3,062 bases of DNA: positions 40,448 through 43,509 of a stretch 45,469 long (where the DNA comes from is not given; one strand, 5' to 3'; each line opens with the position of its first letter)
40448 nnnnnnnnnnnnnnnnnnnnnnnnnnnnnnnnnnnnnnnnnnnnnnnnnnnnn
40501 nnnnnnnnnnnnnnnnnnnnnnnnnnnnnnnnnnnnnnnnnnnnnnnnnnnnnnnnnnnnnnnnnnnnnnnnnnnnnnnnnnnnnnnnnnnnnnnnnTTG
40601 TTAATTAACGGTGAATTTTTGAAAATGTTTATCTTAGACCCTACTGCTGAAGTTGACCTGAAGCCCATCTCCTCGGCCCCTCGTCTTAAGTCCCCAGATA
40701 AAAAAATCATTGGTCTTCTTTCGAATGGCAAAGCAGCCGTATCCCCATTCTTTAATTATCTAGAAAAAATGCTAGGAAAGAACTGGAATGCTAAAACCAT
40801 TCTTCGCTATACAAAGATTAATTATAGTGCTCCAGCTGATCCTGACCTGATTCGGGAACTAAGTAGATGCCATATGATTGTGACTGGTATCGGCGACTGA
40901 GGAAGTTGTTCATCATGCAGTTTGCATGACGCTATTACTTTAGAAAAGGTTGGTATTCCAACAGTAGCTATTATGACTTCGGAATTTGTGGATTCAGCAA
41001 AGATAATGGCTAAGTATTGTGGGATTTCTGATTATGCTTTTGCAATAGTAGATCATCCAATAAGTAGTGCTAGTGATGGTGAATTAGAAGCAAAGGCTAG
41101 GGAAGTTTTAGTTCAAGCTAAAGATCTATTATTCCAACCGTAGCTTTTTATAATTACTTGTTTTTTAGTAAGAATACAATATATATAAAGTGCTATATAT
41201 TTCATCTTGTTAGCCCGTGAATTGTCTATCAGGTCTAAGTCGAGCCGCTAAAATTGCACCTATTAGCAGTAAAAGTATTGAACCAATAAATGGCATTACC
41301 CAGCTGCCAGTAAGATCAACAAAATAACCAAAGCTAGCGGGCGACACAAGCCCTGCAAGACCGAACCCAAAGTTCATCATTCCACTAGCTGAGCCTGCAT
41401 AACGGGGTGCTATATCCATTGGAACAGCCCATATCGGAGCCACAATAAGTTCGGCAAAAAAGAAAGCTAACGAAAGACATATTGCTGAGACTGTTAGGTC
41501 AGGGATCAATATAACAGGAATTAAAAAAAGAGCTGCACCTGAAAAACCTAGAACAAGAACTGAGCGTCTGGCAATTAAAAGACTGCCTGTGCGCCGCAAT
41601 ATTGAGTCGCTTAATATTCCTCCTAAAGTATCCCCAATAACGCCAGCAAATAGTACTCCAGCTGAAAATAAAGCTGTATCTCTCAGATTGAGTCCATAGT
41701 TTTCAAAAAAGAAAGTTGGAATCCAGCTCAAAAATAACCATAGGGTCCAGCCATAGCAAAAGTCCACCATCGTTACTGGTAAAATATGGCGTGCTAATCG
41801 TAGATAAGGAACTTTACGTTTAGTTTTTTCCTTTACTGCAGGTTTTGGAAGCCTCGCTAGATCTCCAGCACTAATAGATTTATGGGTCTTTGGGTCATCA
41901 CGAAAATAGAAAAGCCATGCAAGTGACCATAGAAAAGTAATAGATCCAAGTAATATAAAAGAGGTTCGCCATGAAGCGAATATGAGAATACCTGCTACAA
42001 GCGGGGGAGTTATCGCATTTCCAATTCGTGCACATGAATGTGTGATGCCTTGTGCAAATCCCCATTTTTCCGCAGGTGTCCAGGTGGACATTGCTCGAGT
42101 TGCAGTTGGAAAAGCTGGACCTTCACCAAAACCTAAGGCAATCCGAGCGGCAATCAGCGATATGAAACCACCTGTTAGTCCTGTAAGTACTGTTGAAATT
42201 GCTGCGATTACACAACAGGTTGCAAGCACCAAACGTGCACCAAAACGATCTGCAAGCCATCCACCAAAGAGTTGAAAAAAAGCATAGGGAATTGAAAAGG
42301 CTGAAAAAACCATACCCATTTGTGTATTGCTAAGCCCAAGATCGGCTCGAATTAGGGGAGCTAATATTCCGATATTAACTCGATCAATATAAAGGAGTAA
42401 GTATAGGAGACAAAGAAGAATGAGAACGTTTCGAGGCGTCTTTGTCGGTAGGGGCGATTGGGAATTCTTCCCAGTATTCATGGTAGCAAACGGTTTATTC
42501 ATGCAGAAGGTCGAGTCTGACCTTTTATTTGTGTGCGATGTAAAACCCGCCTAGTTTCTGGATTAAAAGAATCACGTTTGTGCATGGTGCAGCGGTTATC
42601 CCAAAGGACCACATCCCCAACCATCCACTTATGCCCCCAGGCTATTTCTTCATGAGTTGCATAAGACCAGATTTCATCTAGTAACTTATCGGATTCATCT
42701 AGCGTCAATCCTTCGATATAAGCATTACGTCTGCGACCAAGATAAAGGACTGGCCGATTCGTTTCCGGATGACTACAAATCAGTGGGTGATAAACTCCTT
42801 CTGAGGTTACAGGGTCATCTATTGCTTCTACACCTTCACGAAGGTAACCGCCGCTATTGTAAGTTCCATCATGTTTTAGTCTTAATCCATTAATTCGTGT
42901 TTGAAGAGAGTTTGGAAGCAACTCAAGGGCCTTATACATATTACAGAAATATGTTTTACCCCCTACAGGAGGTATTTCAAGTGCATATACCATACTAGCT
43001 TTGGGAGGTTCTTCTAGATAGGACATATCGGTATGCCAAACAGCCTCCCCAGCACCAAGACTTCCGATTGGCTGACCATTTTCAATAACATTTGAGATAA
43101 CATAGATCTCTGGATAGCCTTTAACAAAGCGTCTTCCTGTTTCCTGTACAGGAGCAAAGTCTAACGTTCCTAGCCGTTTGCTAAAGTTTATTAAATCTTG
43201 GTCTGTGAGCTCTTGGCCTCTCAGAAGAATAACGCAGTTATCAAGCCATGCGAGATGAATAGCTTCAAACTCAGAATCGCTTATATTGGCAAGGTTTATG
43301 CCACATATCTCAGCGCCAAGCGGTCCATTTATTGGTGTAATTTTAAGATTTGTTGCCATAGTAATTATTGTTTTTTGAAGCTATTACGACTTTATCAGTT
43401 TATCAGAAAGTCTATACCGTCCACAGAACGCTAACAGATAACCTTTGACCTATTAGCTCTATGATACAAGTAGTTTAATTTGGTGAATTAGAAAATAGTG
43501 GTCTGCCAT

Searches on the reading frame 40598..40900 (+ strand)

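Call 10: search_protein_families(library=pfam, proteins=[window:40598-40900:+], max_evalue=0.01)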
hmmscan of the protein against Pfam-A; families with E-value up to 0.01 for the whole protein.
window:40598-40900:+ (100 aa): 1 family
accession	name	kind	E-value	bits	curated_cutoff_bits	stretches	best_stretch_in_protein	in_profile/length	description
PF24696.1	UGSC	-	1.6e-12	48.4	25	1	12-100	2-92/172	UGSC family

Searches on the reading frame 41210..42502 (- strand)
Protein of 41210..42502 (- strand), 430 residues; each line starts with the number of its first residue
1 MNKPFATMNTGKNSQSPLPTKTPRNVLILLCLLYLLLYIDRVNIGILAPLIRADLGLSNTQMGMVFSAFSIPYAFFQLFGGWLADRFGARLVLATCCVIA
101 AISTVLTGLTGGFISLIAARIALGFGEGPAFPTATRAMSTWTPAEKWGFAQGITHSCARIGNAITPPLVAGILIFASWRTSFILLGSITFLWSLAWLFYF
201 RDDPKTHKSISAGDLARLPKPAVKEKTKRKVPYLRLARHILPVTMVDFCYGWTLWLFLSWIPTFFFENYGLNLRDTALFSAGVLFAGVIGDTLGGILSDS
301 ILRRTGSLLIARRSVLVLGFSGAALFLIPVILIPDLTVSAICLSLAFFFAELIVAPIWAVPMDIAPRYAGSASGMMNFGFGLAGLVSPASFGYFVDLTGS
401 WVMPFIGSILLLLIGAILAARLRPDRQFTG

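Call 10: search_protein_families(library=pfam, proteins=[window:41210-42502:-], max_evalue=0.01)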
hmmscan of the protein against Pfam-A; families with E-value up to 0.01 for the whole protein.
window:41210-42502:- (430 aa): 3 families
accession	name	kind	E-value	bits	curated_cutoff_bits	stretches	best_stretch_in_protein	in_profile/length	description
PF07690.21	MFS_1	-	3.9e-62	210.6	33.4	2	30-388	1-347/347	Major Facilitator Superfamily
PF00083.30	Sugar_tr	-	3.1e-08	33.4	22.3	1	53-399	43-414/452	Sugar (and other) transporter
PF06609.19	TRI12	-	0.0067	15.4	23.2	1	49-191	68-211/599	Fungal trichothecene efflux pump (TRI12)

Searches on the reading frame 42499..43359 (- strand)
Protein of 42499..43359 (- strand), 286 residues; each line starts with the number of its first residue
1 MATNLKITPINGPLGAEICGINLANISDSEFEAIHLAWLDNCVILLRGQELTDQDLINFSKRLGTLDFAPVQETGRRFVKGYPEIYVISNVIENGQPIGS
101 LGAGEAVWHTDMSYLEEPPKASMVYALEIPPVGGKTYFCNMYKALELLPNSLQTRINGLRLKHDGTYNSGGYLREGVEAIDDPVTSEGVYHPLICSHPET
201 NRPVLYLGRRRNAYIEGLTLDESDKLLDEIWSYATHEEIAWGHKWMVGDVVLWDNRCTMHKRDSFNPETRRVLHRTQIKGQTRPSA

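Call 10: search_protein_families(library=pfam, proteins=[window:42499-43359:-], max_evalue=0.01)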
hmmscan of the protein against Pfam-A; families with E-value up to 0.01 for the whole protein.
window:42499-43359:- (286 aa): 1 family
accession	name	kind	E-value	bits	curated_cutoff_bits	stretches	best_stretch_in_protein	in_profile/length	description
PF02668.22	TauD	-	1.2e-60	206.1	27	1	7-276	2-266/267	Taurine catabolism dioxygenase TauD, TfdA family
